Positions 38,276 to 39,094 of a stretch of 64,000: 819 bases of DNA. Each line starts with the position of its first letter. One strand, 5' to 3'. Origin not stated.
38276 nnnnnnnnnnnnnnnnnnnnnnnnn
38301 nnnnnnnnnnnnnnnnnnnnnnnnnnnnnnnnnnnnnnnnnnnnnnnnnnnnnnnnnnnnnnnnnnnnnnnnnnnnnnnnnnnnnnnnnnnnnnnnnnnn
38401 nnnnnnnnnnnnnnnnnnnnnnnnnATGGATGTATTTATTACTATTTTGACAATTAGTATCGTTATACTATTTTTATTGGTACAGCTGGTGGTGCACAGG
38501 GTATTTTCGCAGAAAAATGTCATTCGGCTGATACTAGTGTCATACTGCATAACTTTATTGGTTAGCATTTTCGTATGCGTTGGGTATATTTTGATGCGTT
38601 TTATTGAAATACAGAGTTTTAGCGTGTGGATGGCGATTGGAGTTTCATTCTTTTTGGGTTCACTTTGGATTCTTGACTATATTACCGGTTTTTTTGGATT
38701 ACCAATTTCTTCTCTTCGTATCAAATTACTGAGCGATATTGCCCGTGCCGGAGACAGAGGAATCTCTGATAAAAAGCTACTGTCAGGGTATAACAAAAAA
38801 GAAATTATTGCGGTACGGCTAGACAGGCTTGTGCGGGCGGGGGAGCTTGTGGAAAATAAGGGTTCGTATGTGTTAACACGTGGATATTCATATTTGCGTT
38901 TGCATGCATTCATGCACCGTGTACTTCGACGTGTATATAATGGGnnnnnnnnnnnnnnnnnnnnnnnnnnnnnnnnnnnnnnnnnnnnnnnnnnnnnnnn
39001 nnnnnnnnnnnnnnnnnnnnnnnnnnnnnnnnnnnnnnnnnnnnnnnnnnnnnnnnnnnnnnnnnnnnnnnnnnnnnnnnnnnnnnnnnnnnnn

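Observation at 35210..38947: Tandem pairs of small 3-TM + winged-helix-like proteins after polyprenol-P-sugar synthase (GT2) genes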

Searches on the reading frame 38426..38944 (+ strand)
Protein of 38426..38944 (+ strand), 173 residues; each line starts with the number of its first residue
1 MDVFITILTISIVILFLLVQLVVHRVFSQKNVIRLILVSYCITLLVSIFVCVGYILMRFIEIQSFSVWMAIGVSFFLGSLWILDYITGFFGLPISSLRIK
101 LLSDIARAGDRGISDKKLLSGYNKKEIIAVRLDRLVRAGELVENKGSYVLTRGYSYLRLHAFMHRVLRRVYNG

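Call 3: search_protein_families(library=pfam, proteins=[window:38426-38944:+], max_evalue=1)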
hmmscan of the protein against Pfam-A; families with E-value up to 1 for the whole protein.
window:38426-38944:+ (173 aa): 3 families
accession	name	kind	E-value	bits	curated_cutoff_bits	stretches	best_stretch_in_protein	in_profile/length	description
PF22798.2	DUF5817_CT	-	0.01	16.1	29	1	131-148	35-52/54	DUF5817, C-terminal domain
PF11188.13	DUF2975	-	0.18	12.2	27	1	5-76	29-101/130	Protein of unknown function (DUF2975)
PF19529.4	DUF6057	-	0.36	10.1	29.8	1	12-137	165-285/569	Family of unknown function (DUF6057)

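Call 4: search_protein_families(library=ncbifam, proteins=[window:38426-38944:+], max_evalue=1)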
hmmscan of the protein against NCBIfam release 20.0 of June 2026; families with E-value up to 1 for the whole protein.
window:38426-38944:+ (173 aa): 1 family
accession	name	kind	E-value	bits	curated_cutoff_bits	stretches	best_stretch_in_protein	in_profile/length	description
TIGR04154.1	archaeo_STT3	subfamily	0.48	8.7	450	1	7-87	212-294/831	oligosaccharyl transferase, archaeosortase A system-associated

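Call 26: search_protein_families(library=phrogs, proteins=[window:38426-38944:+], max_evalue=1)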
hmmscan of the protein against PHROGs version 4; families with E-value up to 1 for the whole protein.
window:38426-38944:+ (173 aa): 2 families
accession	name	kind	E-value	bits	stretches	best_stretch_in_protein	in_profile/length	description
phrog_11526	-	unknown function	0.14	13.4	1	10-60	13-61/98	-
phrog_9876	-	lysis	0.16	12.9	1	52-87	3-37/54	holin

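Call 60: predict_structure(alignment_id=A6)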
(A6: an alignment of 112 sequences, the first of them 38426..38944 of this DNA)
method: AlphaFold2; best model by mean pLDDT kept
length: 173 residues; sequences in the alignment: 112
mean_pLDDT: 90.4   pTM: 0.72
mean pLDDT of the five models: 90.4, 88.2, 87.4, 86.6, 84.6
residues with pLDDT >= 90: 104; 70-90: 66; 50-70: 3; < 50: 0
segments of 3 or more residues with pLDDT < 50: none
pLDDT, mean of each block of 10 residues (from residue 1): 96 98 91 94 97 87 88 98 94 85 91 90 80 89 93 83 87 77
secondary structure, 60 per line:
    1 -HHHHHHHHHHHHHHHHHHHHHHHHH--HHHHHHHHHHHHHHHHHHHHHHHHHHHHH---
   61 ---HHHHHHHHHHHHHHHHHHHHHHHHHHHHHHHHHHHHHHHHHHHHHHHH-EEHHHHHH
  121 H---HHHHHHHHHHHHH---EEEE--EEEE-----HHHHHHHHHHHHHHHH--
elements in order: H2-26 H29-57 H64-111 H115-121 H125-137 E141-144 E147-150 H156-171

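Call 63: fold_search(model_id=the predicted structure, library=pdb)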
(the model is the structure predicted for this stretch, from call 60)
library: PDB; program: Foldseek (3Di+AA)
matches with E <= 10: 343; with E <= 0.001: 0
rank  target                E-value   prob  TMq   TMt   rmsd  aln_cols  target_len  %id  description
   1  8xtg_A                1.4e-01  0.93  0.27  0.13  10.1        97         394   18  Crystal structure of methyltransferase MpaG' in complex with SAH and DMMPA (released 2024-08-28)
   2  8xtg_E                2.1e-01  0.84  0.29  0.15  10.4       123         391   18  Crystal structure of methyltransferase MpaG' in complex with SAH and DMMPA (released 2024-08-28)
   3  8bii_H                2.2e-01  0.97  0.30  0.18   4.6        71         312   20  O-Methyltransferase Plu4895 (mutant H229N) in complex with SAH (released 2023-03-08)
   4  3mcz_B                2.3e-01  0.94  0.28  0.17   4.5        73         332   14  The Structure of an O-methyltransferase family protein from Burkholderia thailandensis. (released 2010-05-26)
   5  3dp7_B                2.6e-01  0.97  0.30  0.16   6.1        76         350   16  CRYSTAL STRUCTURE OF SAM-dependent methyltransferase from Bacteroides vulgatus ATCC 8482 (released 2008-07-29)
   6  8xtg_F                2.6e-01  0.92  0.29  0.14  10.0        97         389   16  Crystal structure of methyltransferase MpaG' in complex with SAH and DMMPA (released 2024-08-28)
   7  7q34_B                2.7e-01  0.95  0.34  0.53   3.9        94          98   20  Crystal structure of the multidrug binding transcriptional regulator LmrR in complex squaraine dye (released 2022-06-01)
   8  8xtg_C                2.7e-01  0.80  0.29  0.14  10.5       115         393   17  Crystal structure of methyltransferase MpaG' in complex with SAH and DMMPA (released 2024-08-28)
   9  3dp7_A                2.9e-01  0.97  0.31  0.16   5.9        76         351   14  CRYSTAL STRUCTURE OF SAM-dependent methyltransferase from Bacteroides vulgatus ATCC 8482 (released 2008-07-29)
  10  8bir_B                3.1e-01  0.94  0.30  0.17   4.9        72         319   19  O-Methyltransferase Plu4895 in complex with SAH and AQ-256 (released 2023-03-08)
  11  8r3g_A                3.3e-01  0.98  0.40  0.22   4.0        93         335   13  Central glycolytic genes regulator (CggR) bound to DNA operator (released 2024-06-19)
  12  8xte_A                3.3e-01  0.82  0.27  0.13  10.2        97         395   18  Crystal structure of methyltransferase MpaG' in complex with SAH and FDHMP (released 2024-08-28)
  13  8bic_B                3.3e-01  0.75  0.25  0.15   6.4        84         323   17  O-Methyltransferase Plu4891 in complex with SAH (released 2023-03-08)
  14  8big_G                3.7e-01  0.91  0.30  0.17   5.1        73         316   19  O-Methyltransferase Plu4895 in complex with SAH (released 2023-03-08)
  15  7clu_B                4.4e-01  0.91  0.29  0.17   4.6        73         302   20  PigF with SAH (released 2021-07-28)
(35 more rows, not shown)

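Call 79: search_solved_structures(query=A6, max_evalue=10, show_alignments=1)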
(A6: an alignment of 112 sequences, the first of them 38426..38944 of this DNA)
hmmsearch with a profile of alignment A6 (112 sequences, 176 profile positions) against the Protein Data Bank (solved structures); distinct sequences matched with E-value up to 10: 2.
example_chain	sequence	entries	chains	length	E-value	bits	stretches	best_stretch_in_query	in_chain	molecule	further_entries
9g95_A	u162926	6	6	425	0.13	15.3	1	24-108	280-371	Lipid III flippase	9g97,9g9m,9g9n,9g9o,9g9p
2lvs_A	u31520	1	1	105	0.6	13.2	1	104-155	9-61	Putative uncharacterized protein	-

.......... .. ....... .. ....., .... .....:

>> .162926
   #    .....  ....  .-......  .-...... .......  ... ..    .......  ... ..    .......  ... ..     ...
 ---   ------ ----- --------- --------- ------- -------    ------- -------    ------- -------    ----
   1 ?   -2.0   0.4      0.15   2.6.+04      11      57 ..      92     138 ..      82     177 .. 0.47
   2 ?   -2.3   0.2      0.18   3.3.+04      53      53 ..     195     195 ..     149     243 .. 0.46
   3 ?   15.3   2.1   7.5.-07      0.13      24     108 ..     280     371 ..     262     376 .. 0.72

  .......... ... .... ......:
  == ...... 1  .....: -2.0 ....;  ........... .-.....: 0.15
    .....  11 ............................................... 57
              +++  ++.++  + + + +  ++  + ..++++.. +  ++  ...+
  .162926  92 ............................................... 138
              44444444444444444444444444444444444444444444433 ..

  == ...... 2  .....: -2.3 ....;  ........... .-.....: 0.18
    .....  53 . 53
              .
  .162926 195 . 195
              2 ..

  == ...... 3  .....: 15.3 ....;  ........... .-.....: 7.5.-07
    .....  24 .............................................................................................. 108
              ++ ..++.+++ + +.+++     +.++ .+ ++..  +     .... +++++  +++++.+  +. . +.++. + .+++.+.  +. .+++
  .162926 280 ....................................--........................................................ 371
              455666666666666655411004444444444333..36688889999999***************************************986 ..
